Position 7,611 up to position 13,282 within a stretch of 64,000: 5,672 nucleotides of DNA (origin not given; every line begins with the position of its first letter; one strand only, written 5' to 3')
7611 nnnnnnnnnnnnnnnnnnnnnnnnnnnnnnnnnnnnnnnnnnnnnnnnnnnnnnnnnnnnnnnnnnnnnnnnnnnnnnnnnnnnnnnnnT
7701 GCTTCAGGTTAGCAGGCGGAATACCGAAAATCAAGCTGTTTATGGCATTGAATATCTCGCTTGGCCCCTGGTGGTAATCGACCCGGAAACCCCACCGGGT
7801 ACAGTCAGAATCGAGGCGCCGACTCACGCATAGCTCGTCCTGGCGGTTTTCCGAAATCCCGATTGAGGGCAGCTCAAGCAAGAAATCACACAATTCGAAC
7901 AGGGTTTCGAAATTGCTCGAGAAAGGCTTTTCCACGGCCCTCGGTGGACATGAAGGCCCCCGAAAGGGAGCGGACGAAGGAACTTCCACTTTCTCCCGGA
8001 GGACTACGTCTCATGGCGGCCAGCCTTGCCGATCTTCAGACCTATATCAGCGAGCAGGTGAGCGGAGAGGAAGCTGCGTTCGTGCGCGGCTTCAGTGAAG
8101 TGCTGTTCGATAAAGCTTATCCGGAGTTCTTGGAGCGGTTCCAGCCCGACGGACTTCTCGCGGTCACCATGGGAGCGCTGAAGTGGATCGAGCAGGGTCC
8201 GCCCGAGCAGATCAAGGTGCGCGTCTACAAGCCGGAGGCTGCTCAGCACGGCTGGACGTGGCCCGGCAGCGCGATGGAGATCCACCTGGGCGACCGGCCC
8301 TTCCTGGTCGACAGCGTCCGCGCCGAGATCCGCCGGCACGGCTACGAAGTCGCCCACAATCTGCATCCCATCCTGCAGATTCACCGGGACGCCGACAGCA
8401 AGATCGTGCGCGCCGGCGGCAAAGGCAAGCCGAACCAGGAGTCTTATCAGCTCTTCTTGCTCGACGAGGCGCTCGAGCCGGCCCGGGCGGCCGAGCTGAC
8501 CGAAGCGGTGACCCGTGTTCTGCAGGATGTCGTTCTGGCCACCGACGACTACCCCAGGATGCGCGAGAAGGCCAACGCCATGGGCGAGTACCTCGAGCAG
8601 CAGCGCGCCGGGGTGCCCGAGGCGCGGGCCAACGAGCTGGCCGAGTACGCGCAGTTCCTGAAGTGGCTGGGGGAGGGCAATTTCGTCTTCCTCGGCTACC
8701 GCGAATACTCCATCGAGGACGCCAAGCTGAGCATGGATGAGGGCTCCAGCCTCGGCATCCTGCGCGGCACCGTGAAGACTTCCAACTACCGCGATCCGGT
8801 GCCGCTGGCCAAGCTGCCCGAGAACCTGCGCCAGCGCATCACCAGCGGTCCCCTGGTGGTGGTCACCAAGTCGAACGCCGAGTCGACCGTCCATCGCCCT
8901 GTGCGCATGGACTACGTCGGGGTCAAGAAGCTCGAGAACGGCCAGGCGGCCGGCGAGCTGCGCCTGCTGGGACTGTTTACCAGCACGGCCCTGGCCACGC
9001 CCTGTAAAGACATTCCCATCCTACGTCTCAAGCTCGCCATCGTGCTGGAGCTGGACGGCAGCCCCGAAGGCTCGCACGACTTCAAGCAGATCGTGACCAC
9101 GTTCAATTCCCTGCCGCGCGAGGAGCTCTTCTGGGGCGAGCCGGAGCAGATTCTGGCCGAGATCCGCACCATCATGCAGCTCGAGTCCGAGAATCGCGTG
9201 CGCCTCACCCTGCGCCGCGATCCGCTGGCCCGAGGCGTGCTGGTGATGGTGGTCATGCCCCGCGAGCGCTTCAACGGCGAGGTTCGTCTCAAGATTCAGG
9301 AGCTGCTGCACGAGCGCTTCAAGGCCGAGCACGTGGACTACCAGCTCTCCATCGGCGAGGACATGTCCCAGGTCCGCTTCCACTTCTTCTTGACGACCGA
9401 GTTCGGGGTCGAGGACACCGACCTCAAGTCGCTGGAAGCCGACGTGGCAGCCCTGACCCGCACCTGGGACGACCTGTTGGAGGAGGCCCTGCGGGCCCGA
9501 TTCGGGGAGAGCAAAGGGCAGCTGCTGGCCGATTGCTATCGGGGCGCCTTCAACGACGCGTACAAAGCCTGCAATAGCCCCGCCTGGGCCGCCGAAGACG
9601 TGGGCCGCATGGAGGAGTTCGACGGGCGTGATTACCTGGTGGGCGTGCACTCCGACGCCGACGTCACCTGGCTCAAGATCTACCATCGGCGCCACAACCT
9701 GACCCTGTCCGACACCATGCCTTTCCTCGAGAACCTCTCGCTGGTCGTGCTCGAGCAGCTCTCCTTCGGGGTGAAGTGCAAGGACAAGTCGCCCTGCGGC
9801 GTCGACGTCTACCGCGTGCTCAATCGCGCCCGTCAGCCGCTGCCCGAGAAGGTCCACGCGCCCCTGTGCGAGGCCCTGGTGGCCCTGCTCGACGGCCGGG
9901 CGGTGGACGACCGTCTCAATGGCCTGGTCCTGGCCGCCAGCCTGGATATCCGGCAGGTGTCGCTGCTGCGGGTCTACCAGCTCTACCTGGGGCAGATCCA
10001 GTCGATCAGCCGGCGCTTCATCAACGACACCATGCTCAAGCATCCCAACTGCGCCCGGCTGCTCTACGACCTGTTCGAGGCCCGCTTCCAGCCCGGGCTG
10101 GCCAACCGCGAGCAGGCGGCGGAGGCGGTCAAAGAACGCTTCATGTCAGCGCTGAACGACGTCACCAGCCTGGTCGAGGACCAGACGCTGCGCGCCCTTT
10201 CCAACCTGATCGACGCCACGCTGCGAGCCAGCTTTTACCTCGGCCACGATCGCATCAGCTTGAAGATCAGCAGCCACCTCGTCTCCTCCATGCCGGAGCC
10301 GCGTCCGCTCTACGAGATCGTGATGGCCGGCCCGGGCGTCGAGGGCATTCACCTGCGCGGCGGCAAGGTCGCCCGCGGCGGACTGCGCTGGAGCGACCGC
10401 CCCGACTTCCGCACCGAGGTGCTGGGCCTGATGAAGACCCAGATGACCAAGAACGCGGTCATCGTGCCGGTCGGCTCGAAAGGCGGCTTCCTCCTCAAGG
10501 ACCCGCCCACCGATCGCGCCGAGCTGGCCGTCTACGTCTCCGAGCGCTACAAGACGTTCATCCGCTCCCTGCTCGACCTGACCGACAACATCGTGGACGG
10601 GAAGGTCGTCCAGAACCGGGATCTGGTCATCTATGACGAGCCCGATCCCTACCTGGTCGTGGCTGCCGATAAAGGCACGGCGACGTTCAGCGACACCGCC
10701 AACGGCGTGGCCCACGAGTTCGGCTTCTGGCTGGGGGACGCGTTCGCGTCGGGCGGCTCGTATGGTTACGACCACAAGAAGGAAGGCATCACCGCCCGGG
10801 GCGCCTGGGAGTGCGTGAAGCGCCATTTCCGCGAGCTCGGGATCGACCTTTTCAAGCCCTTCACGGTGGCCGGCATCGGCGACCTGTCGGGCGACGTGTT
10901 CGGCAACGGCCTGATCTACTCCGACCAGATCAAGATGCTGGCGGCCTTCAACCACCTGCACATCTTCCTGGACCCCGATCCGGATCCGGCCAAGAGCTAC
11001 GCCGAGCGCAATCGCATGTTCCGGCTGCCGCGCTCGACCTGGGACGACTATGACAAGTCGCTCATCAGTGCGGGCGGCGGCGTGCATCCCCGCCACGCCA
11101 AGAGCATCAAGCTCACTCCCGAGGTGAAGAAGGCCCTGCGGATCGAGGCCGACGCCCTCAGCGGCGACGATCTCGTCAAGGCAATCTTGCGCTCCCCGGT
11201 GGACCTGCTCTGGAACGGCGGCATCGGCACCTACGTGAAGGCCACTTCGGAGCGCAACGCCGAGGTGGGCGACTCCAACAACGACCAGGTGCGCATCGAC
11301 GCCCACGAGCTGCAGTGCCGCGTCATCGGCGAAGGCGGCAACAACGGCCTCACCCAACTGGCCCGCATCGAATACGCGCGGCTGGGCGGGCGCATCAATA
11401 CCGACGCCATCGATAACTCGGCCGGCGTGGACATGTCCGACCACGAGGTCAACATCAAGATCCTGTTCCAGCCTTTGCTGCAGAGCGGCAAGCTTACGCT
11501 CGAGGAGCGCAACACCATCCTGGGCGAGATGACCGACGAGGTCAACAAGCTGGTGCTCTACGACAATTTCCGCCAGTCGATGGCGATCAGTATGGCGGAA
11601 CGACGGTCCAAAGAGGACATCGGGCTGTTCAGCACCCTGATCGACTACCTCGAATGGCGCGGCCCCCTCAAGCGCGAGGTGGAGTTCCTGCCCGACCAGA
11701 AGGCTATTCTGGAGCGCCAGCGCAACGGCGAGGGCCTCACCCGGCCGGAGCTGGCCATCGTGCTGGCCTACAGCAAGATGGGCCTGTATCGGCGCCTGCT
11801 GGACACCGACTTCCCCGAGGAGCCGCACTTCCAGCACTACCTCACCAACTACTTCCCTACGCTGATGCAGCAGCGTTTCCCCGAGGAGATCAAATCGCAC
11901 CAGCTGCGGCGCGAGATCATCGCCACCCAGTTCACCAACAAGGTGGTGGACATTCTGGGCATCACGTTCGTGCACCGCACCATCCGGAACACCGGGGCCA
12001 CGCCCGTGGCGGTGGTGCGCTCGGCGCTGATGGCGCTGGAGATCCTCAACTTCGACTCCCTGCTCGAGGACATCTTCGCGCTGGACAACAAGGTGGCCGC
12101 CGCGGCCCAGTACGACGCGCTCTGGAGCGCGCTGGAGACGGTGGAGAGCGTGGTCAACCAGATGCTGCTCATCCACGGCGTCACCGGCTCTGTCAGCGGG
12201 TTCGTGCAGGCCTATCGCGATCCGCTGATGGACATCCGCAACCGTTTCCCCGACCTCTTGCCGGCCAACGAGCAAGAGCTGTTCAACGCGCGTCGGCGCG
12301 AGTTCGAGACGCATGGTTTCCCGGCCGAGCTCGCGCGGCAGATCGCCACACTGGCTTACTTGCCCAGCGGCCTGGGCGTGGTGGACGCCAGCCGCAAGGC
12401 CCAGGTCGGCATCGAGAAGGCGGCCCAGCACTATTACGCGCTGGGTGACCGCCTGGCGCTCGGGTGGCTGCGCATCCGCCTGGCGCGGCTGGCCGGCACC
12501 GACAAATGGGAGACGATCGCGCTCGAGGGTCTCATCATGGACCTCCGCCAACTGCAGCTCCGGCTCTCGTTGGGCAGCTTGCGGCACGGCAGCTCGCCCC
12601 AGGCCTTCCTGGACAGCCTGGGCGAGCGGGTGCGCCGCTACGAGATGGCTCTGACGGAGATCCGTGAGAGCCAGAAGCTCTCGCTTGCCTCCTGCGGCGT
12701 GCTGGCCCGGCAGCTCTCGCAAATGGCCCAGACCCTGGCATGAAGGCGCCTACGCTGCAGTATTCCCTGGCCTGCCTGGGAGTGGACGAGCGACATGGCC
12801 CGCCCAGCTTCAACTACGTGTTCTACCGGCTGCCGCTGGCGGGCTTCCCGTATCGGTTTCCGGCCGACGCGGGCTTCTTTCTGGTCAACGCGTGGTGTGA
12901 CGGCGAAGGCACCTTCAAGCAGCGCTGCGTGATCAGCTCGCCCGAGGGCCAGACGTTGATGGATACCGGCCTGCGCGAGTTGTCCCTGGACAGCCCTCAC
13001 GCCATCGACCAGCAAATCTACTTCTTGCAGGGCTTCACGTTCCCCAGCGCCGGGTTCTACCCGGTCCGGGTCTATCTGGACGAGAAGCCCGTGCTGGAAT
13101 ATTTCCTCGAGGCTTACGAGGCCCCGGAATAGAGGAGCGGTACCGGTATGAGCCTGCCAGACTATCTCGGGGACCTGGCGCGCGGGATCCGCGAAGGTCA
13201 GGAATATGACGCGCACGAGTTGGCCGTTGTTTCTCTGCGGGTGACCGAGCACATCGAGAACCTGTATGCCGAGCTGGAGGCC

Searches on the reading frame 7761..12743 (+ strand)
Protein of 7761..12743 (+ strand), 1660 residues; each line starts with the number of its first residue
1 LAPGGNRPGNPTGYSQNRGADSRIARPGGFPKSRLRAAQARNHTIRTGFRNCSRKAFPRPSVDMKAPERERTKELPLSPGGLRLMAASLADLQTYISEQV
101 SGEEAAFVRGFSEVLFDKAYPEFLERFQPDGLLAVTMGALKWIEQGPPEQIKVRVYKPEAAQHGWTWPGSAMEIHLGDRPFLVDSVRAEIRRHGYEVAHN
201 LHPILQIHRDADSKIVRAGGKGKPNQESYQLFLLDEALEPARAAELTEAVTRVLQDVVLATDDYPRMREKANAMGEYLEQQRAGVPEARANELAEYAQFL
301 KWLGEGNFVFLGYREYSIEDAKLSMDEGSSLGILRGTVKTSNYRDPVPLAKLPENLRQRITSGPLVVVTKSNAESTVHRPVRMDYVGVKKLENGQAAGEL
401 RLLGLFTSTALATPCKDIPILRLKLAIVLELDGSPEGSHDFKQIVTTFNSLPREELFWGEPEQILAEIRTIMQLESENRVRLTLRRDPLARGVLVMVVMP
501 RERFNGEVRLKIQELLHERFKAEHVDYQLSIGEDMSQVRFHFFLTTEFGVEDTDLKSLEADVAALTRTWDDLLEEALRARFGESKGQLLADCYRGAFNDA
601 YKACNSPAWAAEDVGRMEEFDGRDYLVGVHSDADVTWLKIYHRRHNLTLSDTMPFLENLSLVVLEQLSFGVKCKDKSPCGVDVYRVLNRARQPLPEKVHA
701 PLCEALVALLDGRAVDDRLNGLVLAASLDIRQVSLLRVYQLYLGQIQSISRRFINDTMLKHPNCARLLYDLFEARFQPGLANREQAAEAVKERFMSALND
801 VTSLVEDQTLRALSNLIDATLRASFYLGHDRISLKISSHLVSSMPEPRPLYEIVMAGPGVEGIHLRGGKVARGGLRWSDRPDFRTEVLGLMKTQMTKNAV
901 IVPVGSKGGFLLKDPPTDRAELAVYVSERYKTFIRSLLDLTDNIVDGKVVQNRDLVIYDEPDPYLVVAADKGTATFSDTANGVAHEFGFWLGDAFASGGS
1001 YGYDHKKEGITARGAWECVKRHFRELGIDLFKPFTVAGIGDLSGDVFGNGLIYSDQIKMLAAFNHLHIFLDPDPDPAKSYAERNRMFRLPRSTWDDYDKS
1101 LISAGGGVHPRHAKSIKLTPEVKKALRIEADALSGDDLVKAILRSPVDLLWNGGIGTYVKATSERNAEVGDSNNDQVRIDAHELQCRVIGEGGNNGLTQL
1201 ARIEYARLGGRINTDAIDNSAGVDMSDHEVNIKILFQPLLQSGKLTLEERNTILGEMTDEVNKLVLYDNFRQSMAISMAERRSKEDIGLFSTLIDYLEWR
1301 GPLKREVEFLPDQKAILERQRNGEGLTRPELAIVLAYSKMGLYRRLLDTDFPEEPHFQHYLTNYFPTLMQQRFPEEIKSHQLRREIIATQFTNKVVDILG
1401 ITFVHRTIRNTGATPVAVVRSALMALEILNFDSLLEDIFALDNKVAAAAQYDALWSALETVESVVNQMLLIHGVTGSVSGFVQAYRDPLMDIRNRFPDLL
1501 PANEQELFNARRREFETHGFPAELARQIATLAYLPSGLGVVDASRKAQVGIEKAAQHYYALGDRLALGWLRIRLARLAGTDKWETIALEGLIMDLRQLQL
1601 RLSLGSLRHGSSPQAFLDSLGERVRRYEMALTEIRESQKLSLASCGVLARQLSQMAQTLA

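Call 47: search_protein_families(library=pfam, proteins=[window:7761-12743:+], max_evalue=0.001)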
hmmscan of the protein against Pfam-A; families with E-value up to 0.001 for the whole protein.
window:7761-12743:+ (1660 aa): 8 families
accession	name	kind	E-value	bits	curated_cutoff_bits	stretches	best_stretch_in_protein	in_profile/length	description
PF05088.18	Bac_GDH_CD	-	3.2e-230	765.3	22.8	1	795-1278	3-496/497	Bacterial NAD-glutamate dehydrogenase, catalytic domain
PF21074.2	GDH_C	-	8.7e-89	298.4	26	1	1323-1653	1-338/339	Glutamate dehydrogenase, C-terminal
PF21075.3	GDH_ACT1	-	7.3e-28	97.6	23.7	1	111-249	1-143/144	Glutamate dehydrogenase, ACT1 domain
PF21076.3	GDH_ACT2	-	3.7e-21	75.9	22.8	1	481-570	1-90/90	Glutamate dehydrogenase, ACT2 domain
PF21078.2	GDH_HM3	-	1.7e-18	66.9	24.6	1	716-778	3-66/66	Glutamate dehydrogenase, helical motif 3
PF21073.2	GDH_HM1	-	8.3e-13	48.5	21.2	1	418-476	1-59/60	Glutamate dehydrogenase, helical motif 1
PF21079.2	GDH_HM2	-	2e-08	34.5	21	1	576-619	1-44/45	Glutamate dehydrogenase, helical motif 2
PF21077.3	GDH_ACT3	-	1.5e-07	31.5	22.2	1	632-681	13-62/80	Glutamate dehydrogenase, ACT3 domain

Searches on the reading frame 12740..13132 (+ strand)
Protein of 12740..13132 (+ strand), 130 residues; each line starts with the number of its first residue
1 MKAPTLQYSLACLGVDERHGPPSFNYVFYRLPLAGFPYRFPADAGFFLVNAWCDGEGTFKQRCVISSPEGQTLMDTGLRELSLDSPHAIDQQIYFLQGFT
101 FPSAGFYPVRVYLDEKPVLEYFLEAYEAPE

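Call 6: search_protein_families(library=pfam, proteins=[window:12740-13132:+], max_evalue=0.1)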
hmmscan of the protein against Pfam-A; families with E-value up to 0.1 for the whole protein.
window:12740-13132:+ (130 aa): 1 family
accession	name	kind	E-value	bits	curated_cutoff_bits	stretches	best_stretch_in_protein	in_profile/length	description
PF22091.2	DUF6941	-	5.9e-09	36.8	27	1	9-121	3-120/125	Family of unknown function (DUF6941)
